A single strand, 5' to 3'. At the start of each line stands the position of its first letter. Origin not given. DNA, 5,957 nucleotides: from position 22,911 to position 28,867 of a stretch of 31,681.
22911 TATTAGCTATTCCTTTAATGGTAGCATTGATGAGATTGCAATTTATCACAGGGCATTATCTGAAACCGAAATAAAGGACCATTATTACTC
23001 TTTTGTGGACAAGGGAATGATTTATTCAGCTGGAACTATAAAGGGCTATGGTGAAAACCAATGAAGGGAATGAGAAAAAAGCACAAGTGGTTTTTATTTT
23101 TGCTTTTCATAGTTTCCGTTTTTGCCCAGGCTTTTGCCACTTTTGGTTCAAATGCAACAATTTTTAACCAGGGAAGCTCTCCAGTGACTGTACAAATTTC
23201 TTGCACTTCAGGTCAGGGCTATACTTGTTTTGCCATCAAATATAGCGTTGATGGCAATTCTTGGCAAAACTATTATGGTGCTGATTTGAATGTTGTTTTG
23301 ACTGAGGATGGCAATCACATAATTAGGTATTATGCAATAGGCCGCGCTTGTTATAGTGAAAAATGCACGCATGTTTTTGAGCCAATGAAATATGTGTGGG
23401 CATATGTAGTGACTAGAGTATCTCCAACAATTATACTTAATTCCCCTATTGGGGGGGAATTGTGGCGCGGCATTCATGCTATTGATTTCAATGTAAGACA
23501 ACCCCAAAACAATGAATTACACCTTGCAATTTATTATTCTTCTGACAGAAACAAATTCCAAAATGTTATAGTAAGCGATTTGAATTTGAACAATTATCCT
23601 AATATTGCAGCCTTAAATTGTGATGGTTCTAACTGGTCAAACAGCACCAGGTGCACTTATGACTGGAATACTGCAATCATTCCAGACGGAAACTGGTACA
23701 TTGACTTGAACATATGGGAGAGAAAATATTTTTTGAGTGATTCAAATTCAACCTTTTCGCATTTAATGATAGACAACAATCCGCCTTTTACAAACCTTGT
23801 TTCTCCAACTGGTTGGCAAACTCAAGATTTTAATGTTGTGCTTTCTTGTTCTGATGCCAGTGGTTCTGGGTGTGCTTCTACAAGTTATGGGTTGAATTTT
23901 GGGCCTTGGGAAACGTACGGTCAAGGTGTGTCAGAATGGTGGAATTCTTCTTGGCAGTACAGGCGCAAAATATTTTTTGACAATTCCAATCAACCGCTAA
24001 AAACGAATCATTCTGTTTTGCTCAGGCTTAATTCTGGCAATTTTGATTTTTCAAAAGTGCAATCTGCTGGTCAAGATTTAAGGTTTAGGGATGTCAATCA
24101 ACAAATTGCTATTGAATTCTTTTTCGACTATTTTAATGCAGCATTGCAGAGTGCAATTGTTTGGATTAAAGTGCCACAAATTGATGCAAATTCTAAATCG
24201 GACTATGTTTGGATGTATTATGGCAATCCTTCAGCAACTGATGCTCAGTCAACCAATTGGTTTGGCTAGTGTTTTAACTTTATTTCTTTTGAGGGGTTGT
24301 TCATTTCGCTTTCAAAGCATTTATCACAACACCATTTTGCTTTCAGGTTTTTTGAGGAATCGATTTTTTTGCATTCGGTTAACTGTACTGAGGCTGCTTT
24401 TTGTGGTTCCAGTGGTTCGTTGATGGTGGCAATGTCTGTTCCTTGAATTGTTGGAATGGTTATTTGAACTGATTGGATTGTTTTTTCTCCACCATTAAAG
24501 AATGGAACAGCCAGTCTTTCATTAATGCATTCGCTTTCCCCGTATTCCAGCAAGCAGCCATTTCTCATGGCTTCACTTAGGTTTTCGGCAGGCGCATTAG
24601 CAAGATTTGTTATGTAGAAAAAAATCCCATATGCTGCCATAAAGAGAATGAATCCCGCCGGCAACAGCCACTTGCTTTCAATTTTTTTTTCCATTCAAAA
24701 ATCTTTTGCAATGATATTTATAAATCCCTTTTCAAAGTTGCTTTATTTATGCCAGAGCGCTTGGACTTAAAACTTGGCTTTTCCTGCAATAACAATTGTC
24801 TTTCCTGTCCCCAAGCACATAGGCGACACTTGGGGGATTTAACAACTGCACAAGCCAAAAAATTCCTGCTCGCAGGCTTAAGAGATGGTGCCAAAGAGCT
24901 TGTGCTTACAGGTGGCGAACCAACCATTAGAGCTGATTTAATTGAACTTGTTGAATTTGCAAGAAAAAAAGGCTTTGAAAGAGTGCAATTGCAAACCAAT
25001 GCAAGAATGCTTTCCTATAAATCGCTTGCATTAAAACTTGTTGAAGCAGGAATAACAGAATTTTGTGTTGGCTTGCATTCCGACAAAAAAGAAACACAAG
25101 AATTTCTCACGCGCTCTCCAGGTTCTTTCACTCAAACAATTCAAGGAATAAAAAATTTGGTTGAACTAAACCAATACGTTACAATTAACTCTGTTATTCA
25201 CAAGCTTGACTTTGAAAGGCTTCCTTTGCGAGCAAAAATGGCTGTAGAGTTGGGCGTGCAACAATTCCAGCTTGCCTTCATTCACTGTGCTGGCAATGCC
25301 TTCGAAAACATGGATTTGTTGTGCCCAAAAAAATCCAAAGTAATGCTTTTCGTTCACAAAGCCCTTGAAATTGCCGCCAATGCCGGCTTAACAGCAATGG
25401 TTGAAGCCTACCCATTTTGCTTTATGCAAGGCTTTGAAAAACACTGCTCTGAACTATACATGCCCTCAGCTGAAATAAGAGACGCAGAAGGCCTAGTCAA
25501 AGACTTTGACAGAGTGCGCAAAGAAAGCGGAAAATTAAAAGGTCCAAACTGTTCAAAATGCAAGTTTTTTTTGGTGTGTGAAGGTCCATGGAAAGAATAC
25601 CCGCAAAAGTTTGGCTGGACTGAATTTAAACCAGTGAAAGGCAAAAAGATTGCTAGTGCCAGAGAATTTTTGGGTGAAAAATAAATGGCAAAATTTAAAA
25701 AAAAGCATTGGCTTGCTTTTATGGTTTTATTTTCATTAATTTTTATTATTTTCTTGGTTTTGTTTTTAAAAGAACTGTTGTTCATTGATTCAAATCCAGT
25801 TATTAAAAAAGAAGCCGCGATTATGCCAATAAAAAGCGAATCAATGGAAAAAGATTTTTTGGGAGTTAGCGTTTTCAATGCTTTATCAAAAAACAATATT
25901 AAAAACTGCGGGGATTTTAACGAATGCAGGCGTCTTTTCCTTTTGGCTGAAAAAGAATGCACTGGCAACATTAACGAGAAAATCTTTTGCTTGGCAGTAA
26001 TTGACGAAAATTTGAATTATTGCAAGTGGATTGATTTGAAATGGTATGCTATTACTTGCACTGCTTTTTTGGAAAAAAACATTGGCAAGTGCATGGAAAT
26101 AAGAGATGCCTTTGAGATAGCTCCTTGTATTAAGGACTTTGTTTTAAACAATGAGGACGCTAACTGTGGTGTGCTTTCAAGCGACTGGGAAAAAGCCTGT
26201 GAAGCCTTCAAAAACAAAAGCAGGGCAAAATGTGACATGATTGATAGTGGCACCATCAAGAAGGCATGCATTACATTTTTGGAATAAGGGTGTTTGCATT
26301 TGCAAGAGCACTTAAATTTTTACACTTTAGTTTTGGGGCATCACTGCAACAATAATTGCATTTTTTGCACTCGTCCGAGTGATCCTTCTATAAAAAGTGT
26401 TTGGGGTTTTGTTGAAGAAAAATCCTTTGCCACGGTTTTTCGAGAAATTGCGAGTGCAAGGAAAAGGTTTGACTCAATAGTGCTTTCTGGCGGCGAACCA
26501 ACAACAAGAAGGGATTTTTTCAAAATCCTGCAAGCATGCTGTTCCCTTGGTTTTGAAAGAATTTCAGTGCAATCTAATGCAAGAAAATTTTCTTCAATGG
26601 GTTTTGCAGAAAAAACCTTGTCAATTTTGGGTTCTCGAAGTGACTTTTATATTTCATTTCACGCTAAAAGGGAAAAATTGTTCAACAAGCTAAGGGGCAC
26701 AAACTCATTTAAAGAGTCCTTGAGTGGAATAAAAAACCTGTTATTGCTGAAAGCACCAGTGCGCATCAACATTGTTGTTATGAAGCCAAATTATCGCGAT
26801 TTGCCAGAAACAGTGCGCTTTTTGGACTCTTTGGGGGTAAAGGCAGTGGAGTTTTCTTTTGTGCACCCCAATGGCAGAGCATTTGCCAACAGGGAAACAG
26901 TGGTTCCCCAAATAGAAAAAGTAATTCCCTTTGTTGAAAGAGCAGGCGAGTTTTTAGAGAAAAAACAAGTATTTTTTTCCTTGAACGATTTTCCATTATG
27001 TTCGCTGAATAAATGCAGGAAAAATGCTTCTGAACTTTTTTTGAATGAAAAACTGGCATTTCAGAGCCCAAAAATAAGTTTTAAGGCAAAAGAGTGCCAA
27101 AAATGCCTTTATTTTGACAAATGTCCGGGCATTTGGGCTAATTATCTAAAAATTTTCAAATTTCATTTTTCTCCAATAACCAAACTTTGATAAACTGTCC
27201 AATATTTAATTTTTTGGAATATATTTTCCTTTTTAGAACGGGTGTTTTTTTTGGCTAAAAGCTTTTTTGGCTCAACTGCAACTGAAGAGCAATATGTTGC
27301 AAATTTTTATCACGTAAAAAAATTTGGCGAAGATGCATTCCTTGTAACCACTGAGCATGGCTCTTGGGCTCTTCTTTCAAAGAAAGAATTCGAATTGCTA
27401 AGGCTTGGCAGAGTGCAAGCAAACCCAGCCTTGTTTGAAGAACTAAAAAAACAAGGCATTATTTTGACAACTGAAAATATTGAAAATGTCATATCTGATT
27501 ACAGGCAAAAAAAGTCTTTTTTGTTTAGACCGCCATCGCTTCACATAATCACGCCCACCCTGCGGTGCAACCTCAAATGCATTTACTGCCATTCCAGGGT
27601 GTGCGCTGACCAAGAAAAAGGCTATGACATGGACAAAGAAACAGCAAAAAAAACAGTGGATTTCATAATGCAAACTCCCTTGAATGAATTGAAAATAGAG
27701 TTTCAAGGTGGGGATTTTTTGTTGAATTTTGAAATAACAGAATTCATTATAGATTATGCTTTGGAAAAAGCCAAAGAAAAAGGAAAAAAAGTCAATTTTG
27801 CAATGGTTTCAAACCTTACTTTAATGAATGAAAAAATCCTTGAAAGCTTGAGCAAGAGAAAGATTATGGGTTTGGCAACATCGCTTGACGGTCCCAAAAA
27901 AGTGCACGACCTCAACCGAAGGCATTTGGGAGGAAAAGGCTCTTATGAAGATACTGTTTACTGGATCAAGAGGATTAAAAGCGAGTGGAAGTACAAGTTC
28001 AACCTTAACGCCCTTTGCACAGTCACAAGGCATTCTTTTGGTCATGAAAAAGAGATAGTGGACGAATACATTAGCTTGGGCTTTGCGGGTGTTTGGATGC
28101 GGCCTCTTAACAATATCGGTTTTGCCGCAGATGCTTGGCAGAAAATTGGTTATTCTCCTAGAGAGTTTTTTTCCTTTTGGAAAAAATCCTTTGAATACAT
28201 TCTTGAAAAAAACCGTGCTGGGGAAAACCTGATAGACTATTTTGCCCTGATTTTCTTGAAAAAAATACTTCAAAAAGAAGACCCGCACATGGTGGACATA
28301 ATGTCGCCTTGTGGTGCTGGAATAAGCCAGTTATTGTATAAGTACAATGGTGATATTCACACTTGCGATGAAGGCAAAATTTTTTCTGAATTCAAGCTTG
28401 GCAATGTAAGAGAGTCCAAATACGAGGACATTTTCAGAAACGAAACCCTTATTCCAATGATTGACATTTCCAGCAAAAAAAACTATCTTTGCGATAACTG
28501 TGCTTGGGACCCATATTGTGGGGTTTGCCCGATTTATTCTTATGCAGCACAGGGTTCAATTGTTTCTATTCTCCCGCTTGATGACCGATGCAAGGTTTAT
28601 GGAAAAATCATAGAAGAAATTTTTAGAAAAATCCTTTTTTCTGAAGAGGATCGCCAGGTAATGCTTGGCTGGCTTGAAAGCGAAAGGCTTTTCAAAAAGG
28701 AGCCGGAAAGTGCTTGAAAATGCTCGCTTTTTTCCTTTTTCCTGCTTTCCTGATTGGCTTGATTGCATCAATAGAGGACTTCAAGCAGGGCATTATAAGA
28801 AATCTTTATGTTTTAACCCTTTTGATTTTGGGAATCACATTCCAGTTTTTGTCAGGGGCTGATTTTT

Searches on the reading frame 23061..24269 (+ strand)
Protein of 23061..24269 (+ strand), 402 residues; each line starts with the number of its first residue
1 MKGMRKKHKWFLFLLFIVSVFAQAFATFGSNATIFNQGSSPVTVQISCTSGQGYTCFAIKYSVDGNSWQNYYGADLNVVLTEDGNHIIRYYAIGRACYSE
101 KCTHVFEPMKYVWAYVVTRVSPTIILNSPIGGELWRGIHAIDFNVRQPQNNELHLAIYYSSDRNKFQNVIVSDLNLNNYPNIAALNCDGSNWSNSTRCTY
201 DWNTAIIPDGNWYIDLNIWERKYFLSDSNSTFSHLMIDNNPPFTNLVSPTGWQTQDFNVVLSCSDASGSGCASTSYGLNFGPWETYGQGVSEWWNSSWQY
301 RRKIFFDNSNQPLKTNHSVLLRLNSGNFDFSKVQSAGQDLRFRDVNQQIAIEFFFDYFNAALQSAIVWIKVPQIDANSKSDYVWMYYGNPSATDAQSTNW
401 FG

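Call 4: search_protein_families(library=pfam, proteins=[window:23061-24269:+], max_evalue=0.01)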
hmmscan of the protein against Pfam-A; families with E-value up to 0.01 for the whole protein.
window:23061-24269:+ (402 aa): 1 family
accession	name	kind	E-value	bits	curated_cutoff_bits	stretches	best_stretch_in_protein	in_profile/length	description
PF10102.14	DUF2341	-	4e-13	50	23.4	1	337-398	2-61/84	Domain of unknown function (DUF2341)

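Call 5: search_protein_families(library=ncbifam, proteins=[window:23061-24269:+], max_evalue=0.01)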
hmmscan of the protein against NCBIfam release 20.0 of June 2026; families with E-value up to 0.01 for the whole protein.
window:23061-24269:+ (402 aa): 1 family
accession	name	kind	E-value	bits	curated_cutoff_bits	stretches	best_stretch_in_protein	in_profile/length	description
NF047446.1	barrel_OmpL47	domain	5.4e-09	36.4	40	1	59-93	21-52/68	OmpL47-type beta-barrel domain-containing protein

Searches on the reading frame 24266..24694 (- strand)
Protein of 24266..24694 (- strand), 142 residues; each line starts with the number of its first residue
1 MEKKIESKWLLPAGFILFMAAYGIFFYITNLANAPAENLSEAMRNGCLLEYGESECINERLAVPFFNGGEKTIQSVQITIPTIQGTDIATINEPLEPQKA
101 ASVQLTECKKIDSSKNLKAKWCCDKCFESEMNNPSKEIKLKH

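Call 4: search_protein_families(library=pfam, proteins=[window:24266-24694:-], max_evalue=0.01)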
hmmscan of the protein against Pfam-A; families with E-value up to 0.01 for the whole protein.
window:24266-24694:- (142 aa): 0 families

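Call 5: search_protein_families(library=ncbifam, proteins=[window:24266-24694:-], max_evalue=0.01)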
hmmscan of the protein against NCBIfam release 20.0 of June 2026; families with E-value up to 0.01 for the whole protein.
window:24266-24694:- (142 aa): 0 families

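Call 72: search_protein_families(library=padloc, proteins=[window:24266-24694:-], max_evalue=0.001)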
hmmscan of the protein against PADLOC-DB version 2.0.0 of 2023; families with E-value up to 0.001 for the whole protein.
window:24266-24694:- (142 aa): 0 families

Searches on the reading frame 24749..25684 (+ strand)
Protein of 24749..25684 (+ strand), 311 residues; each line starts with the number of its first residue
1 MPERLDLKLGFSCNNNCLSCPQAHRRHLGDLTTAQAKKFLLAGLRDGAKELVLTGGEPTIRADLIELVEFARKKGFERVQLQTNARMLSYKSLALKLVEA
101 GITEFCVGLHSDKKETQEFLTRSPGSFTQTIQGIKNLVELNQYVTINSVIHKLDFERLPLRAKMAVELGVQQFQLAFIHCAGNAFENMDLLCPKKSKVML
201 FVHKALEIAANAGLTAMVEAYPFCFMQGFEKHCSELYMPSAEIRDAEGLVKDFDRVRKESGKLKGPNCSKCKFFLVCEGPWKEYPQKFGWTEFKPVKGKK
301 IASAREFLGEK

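Call 4: search_protein_families(library=pfam, proteins=[window:24749-25684:+], max_evalue=0.01)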
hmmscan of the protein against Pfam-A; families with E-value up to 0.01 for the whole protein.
window:24749-25684:+ (311 aa): 2 families
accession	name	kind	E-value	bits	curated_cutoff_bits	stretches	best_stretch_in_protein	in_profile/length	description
PF04055.27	Radical_SAM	-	3.2e-19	70.1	29.5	1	11-151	5-151/166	Radical SAM superfamily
PF13353.11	Fer4_12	-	0.0014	19.4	22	1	13-85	15-91/137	4Fe-4S single cluster domain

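Call 5: search_protein_families(library=ncbifam, proteins=[window:24749-25684:+], max_evalue=0.01)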
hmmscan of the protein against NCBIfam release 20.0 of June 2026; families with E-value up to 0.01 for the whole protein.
window:24749-25684:+ (311 aa): 43 families (the best 25 are shown)
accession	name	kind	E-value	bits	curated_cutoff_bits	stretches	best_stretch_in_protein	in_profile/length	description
NF038332.1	rSAM_rare_HxsC4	exception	1.8e-40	139.2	500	2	3-224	14-242/335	radical SAM protein HxsC4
TIGR03977.1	rSAM_pair_HxsC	equivalog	3.5e-29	101.6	267.9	1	12-227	34-254/292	His-Xaa-Ser system radical SAM maturase HxsC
TIGR04053.2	TIGR04053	equivalog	5.2e-24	85.2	395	1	13-206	18-214/366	TIGR04053 family radical SAM/SPASM domain-containing protein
TIGR04545.1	rSAM_ahbD_hemeb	equivalog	5.7e-22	78.6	500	1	9-186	6-183/339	heme b synthase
TIGR02668.1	moaA_archaeal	equivalog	7.1e-21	74.5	325.25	1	6-176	13-184/303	GTP 3',8-cyclase MoaA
TIGR04055.1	rSAM_NirJ2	equivalog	4.4e-20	72.5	500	1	12-186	9-182/326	putative heme d1 biosynthesis radical SAM protein NirJ2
TIGR02109.1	PQQ_syn_pqqE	equivalog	1.1e-19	70.7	381.35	1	5-199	9-203/358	pyrroloquinoline quinone biosynthesis protein PqqE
TIGR04054.1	rSAM_NirJ1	equivalog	1.5e-18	66.6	650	1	12-163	45-195/387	putative heme d1 biosynthesis radical SAM protein NirJ1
TIGR04466.1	rSAM_BlsE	equivalog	4.8e-18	65.7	400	1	10-179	10-176/327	cytosylglucuronate decarboxylase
TIGR02666.1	moaA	equivalog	8.7e-17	61.1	284.05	1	12-152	19-166/336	GTP 3',8-cyclase MoaA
NF001199.0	PRK00164.2-1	equivalog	1.6e-16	60.4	231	1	6-151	15-160/308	GTP 3',8-cyclase MoaA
TIGR04546.1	rSAM_ahbC_deAc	equivalog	1.7e-16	60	650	1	12-168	48-203/390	12,18-didecarboxysiroheme deacetylase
NF045574.1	sacti_mat_StsB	exception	8.1e-16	57.9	625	1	12-177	105-268/466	StsB family radical SAM/SPASM domain sactipeptide maturase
TIGR04051.1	rSAM_NirJ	equivalog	1.7e-15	56.9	515.45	1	12-187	11-185/354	heme d1 biosynthesis radical SAM protein NirJ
TIGR03913.1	rad_SAM_trio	equivalog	5.9e-15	54.6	591.75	1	9-207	25-223/477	GDL motif peptide-associated radical SAM/SPASM maturase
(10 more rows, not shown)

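Call 72: search_protein_families(library=padloc, proteins=[window:24749-25684:+], max_evalue=0.001)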
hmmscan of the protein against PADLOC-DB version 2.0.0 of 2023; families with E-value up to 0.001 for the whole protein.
window:24749-25684:+ (311 aa): 2 families
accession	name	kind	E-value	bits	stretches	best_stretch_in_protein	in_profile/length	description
PDLC02904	pVip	-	7.1e-13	46.7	1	12-156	12-155/262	Viperins associated with kinases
PDLC02903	pVip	-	3e-10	38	1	12-156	9-151/257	Viperins not associated with kinases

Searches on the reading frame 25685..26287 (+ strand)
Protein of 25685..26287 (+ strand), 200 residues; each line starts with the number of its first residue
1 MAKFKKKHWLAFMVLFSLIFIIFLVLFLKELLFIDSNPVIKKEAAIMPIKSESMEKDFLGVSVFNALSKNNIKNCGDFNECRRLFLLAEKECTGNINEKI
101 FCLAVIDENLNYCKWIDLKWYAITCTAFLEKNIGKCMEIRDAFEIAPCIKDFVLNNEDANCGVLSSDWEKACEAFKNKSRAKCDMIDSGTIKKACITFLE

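Call 4: search_protein_families(library=pfam, proteins=[window:25685-26287:+], max_evalue=0.01)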
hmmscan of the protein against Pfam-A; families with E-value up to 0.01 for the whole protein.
window:25685-26287:+ (200 aa): 0 families

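Call 5: search_protein_families(library=ncbifam, proteins=[window:25685-26287:+], max_evalue=0.01)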
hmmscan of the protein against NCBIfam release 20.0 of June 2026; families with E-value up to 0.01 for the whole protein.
window:25685-26287:+ (200 aa): 0 families

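Call 72: search_protein_families(library=padloc, proteins=[window:25685-26287:+], max_evalue=0.001)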
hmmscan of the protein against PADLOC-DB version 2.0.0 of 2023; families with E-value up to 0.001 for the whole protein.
window:25685-26287:+ (200 aa): 0 families

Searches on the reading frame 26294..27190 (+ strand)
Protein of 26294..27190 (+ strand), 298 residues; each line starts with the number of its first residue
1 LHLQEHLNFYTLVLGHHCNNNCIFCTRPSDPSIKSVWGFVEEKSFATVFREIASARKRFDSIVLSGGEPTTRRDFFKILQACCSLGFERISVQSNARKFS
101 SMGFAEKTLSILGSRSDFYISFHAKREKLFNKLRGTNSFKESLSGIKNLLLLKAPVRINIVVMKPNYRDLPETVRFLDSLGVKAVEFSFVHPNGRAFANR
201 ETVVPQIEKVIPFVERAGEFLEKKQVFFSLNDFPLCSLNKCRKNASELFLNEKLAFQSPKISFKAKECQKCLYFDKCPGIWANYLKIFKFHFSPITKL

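Call 4: search_protein_families(library=pfam, proteins=[window:26294-27190:+], max_evalue=0.01)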
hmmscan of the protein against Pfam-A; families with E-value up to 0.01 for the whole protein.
window:26294-27190:+ (298 aa): 2 families
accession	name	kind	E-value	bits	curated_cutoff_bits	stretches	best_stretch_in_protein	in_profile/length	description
PF04055.27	Radical_SAM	-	2.7e-18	67.1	29.5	1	13-177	2-166/166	Radical SAM superfamily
PF19238.5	Radical_SAM_2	-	0.0081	16.3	26.7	0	116-169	78-130/151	Radical SAM-like domain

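Call 5: search_protein_families(library=ncbifam, proteins=[window:26294-27190:+], max_evalue=0.01)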
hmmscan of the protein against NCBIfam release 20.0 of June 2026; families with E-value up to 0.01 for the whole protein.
window:26294-27190:+ (298 aa): 41 families (the best 25 are shown)
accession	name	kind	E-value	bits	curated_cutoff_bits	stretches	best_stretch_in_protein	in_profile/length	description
NF038332.1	rSAM_rare_HxsC4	exception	1.7e-33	116.2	500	2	12-240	18-246/335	radical SAM protein HxsC4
TIGR03977.1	rSAM_pair_HxsC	equivalog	1.1e-32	113.1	267.9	1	8-282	25-290/292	His-Xaa-Ser system radical SAM maturase HxsC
NF050035.1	rSAM_WgK_link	exception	5.2e-18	65.2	650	1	14-226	15-218/367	radical SAM/SPASM peptide maturase WgkB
TIGR02668.1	moaA_archaeal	equivalog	3.2e-17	62.5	325.25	1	12-210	14-206/303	GTP 3',8-cyclase MoaA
TIGR04053.2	TIGR04053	equivalog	2.1e-15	56.9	395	1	45-218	43-214/366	TIGR04053 family radical SAM/SPASM domain-containing protein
NF001199.0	PRK00164.2-1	equivalog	2.8e-15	56.3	231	1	13-179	17-177/308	GTP 3',8-cyclase MoaA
NF045646.2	rSAM_Se_TrsS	equivalog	4.1e-14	52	490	1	15-238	93-316/441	radical SAM (seleno)protein TrsS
TIGR04317.1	W_rSAM_matur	equivalog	5.5e-14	52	380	1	14-201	10-195/349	tungsten cofactor oxidoreductase radical SAM maturase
TIGR02109.1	PQQ_syn_pqqE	equivalog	7.5e-14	51.4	381.35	1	14-211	13-203/358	pyrroloquinoline quinone biosynthesis protein PqqE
TIGR04055.1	rSAM_NirJ2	equivalog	2.8e-12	46.8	500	1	16-204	8-188/326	putative heme d1 biosynthesis radical SAM protein NirJ2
TIGR04545.1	rSAM_ahbD_hemeb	equivalog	2.6e-11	43.5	500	1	15-205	7-190/339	heme b synthase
NF045574.1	sacti_mat_StsB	exception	7.1e-11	41.6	625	1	14-196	102-275/466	StsB family radical SAM/SPASM domain sactipeptide maturase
TIGR04250.1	SCM_rSAM_ScmE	equivalog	7.2e-11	41.6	400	1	16-184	11-173/358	SynChlorMet cassette radical SAM/SPASM protein ScmE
TIGR02666.1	moaA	equivalog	7.5e-11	41.6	284.05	1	15-183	17-186/336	GTP 3',8-cyclase MoaA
NF033640.1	N_Twi_rSAM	subfamily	1.5e-10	40.7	170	1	6-191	109-311/398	twitch domain-containing radical SAM protein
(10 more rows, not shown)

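Call 72: search_protein_families(library=padloc, proteins=[window:26294-27190:+], max_evalue=0.001)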
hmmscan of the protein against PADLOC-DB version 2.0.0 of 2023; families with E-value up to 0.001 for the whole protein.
window:26294-27190:+ (298 aa): 2 families
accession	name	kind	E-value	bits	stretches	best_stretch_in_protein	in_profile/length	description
PDLC02903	pVip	-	2.8e-10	38.1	1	15-183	7-167/257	Viperins not associated with kinases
PDLC02904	pVip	-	7e-09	33.6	1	14-169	9-156/262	Viperins associated with kinases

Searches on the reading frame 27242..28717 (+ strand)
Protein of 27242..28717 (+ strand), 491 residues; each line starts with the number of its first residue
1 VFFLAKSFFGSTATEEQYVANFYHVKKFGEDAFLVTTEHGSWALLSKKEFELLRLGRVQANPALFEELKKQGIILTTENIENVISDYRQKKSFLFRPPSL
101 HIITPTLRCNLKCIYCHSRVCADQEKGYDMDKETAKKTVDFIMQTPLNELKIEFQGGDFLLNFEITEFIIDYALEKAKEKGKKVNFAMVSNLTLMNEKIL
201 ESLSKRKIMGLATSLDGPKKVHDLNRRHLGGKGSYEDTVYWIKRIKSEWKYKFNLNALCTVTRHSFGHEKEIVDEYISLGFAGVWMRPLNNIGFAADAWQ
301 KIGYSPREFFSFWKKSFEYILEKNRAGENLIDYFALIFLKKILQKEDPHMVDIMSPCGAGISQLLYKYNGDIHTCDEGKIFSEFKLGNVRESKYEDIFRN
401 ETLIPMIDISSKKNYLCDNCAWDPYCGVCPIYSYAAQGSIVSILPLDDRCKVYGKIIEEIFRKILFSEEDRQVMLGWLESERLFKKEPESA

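Call 4: search_protein_families(library=pfam, proteins=[window:27242-28717:+], max_evalue=0.01)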
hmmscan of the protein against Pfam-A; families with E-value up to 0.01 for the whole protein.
window:27242-28717:+ (491 aa): 3 families
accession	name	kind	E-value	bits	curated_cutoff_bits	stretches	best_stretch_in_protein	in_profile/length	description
PF04055.27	Radical_SAM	-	5e-14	53.2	29.5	1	103-265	1-158/166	Radical SAM superfamily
PF13186.11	SPASM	-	1.3e-06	29.1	21.5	1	357-420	1-66/67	Iron-sulfur cluster-binding domain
PF13353.11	Fer4_12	-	1.4e-06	29.1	22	1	109-236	15-133/137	4Fe-4S single cluster domain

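Call 5: search_protein_families(library=ncbifam, proteins=[window:27242-28717:+], max_evalue=0.01)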
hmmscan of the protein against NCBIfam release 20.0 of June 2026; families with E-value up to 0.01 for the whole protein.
window:27242-28717:+ (491 aa): 65 families (the best 25 are shown)
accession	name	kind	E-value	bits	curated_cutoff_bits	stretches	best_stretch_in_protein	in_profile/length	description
TIGR03978.1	rSAM_paired_1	equivalog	4.3e-127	424.7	370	1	22-478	3-466/466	His-Xaa-Ser system radical SAM maturase HxsB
NF047865.1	rSAM_PapB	equivalog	1.8e-43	149.1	340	1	107-439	11-326/330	PapB family radical SAM/SPASM ranthipeptide maturase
TIGR03974.1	rSAM_six_Cys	equivalog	1e-38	133.4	425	1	65-458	66-443/451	thioether cross-link-forming SCIFF peptide maturase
TIGR04064.1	rSAM_nif11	equivalog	1.9e-34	119.2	518.7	1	23-463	4-432/459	nif11-like peptide radical SAM maturase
TIGR03906.1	quino_hemo_SAM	equivalog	2.4e-34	118.8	453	1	105-439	100-424/467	quinohemoprotein amine dehydrogenase maturation protein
TIGR04068.1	rSAM_ocin_clost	equivalog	1.2e-33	116.8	500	1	63-251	48-238/462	Cys-rich peptide radical SAM maturase CcpM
NF040492.1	not_ScfB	exception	1.6e-33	116.3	855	1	66-458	66-442/450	ScfB-related radical SAM/SPASM orphan maturase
TIGR03942.1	sulfatase_rSAM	equivalog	7.7e-32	110.7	349.45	1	107-438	9-333/363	anaerobic sulfatase maturase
NF041298.1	rSAM_mat_DynA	equivalog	4.7e-30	104.7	450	1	101-464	3-353/356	dynobactin maturation radical SAM/SPASM protein DynA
TIGR04163.1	rSAM_cobopep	equivalog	5e-28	98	375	1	34-469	14-424/428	peptide-modifying radical SAM enzyme CbpB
TIGR04280.1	geopep_mat_rSAM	hypoth_equivalog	1.6e-25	89.9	400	1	18-280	6-261/428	geopeptide radical SAM maturase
NF038107.1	rSAM_NF038107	equivalog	5.1e-25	88.1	600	1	30-248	15-236/444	Cys-every-fifth radical SAM/SPASM peptide maturase CefB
NF010321.0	PRK13758.1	equivalog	6e-25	88.2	441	1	99-464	5-362/370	anaerobic sulfatase-maturase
TIGR04083.1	rSAM_pep_methan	hypoth_equivalog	3.9e-24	85.2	300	1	102-463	3-342/376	TIGR04083 family peptide-modifying radical SAM enzyme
NF035951.1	rSAM_RumMC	equivalog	7.3e-24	84.3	720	1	101-244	114-258/510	RumMC family radical SAM sactipeptide maturase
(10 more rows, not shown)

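Call 72: search_protein_families(library=padloc, proteins=[window:27242-28717:+], max_evalue=0.001)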
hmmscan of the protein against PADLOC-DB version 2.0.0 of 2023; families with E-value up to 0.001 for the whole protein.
window:27242-28717:+ (491 aa): 2 families
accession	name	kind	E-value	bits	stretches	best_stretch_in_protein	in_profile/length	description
PDLC02904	pVip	-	1.1e-08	33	1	108-259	12-149/262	Viperins associated with kinases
PDLC02903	pVip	-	2.8e-08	31.5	1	106-256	7-142/257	Viperins not associated with kinases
